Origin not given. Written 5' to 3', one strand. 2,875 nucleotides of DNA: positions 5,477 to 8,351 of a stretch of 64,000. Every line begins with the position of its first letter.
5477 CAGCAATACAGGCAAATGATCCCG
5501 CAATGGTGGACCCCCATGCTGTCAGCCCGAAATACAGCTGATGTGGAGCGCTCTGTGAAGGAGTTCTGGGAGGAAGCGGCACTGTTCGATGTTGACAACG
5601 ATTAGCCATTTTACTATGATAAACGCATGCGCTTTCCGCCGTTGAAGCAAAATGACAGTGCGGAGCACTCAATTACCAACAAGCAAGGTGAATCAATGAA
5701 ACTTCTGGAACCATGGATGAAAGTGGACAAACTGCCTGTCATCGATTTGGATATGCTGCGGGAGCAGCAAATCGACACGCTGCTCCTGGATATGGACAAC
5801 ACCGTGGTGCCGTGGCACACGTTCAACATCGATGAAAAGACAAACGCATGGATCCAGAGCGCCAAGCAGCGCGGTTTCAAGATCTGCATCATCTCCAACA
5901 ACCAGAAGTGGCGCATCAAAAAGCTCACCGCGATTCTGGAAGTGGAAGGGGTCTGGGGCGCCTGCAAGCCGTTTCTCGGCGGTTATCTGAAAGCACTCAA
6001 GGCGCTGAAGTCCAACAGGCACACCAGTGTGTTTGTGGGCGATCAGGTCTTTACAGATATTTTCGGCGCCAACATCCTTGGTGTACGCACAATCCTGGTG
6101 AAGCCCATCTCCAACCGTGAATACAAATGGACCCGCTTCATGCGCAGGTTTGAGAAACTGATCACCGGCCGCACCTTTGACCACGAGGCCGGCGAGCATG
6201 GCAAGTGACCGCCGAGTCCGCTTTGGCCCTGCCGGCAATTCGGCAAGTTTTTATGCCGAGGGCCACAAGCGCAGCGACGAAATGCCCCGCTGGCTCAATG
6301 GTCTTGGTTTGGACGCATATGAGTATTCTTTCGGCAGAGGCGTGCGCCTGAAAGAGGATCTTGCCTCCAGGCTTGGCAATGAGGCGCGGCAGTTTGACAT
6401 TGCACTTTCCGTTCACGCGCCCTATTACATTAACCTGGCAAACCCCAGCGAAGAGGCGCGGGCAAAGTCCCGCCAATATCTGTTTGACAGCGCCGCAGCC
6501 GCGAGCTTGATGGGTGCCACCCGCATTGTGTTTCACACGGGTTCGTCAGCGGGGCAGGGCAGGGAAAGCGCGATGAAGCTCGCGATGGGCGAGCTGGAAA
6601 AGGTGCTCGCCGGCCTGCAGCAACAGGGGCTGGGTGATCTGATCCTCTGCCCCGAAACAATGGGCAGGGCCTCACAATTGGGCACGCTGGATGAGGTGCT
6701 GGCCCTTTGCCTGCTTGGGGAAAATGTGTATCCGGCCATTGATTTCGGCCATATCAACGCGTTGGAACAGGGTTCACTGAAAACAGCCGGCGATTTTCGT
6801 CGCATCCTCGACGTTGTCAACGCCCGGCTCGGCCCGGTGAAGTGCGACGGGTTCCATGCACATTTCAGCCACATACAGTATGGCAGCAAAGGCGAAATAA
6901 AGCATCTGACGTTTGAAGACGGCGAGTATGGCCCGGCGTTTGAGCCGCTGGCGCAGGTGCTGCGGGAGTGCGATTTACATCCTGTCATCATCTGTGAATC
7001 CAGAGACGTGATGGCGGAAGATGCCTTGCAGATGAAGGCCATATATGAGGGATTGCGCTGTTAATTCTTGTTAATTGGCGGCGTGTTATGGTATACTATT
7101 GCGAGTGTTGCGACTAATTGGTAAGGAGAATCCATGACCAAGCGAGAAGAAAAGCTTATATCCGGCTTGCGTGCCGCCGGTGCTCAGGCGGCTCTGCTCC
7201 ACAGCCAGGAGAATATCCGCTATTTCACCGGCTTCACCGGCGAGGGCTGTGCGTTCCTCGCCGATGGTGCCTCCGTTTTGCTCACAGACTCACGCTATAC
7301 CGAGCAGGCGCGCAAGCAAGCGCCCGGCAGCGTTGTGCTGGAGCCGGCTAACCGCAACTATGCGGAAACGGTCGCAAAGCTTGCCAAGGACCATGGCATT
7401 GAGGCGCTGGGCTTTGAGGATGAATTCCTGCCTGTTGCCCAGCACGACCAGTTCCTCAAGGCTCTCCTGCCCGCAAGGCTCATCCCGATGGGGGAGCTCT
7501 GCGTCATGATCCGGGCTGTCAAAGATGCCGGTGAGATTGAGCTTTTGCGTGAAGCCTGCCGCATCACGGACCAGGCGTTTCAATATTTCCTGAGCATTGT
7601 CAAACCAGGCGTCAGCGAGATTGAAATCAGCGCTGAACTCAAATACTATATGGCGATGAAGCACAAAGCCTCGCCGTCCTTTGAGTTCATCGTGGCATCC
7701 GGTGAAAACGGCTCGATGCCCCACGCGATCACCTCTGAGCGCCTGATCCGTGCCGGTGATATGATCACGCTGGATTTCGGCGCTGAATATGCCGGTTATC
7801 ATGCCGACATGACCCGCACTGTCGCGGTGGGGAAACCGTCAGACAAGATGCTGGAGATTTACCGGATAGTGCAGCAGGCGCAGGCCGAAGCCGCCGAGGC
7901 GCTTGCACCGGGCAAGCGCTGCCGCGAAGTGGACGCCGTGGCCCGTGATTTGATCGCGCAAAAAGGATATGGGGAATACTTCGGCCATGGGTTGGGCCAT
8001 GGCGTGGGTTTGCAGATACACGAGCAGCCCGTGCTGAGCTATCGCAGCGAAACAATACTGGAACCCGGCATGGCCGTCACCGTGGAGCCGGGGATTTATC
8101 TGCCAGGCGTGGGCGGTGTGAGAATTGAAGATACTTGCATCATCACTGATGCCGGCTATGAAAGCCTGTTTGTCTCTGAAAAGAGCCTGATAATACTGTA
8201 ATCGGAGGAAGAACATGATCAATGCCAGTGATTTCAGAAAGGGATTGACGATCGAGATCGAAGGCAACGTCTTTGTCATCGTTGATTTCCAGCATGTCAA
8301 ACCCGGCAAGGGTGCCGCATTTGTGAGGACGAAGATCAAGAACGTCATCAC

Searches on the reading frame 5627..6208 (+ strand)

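Call 26: search_protein_families(library=pfam, proteins=[window:5627-6208:+], max_evalue=0.00001)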
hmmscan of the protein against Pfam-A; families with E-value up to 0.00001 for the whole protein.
window:5627-6208:+ (193 aa): 4 families
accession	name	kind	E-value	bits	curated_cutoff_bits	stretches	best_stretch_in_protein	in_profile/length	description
PF09419.16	PGP_phosphatase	-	3.8e-08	33.5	20.4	1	24-159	14-165/168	Mitochondrial PGP phosphatase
PF13242.12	Hydrolase_like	-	8.7e-08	32.4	22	1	114-159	4-49/75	HAD-hyrolase-like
PF00702.32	Hydrolase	-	9.3e-08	33.1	26.4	1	70-148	101-187/191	haloacid dehalogenase-like hydrolase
PF13419.12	HAD_2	-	1.2e-06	29.2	23.8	0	64-158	76-178/178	Haloacid dehalogenase-like hydrolase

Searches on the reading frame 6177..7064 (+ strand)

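Call 26: search_protein_families(library=pfam, proteins=[window:6177-7064:+], max_evalue=0.00001)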
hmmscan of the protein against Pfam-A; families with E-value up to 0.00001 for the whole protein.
window:6177-7064:+ (295 aa): 1 family
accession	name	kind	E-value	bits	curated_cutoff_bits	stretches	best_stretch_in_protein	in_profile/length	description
PF01261.30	AP_endonuc_2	-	1.8e-24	87.2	31.1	1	39-277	3-231/249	Xylose isomerase-like TIM barrel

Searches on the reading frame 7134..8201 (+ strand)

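Call 26: search_protein_families(library=pfam, proteins=[window:7134-8201:+], max_evalue=0.00001)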
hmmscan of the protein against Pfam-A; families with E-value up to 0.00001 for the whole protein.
window:7134-8201:+ (355 aa): 2 families
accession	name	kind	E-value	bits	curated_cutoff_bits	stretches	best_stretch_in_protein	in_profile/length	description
PF00557.29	Peptidase_M24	-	6.5e-76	255.2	23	1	136-339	1-208/208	Metallopeptidase family M24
PF01321.24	Creatinase_N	-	2.2e-22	80.4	22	1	5-129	2-128/128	Creatinase/Prolidase N-terminal domain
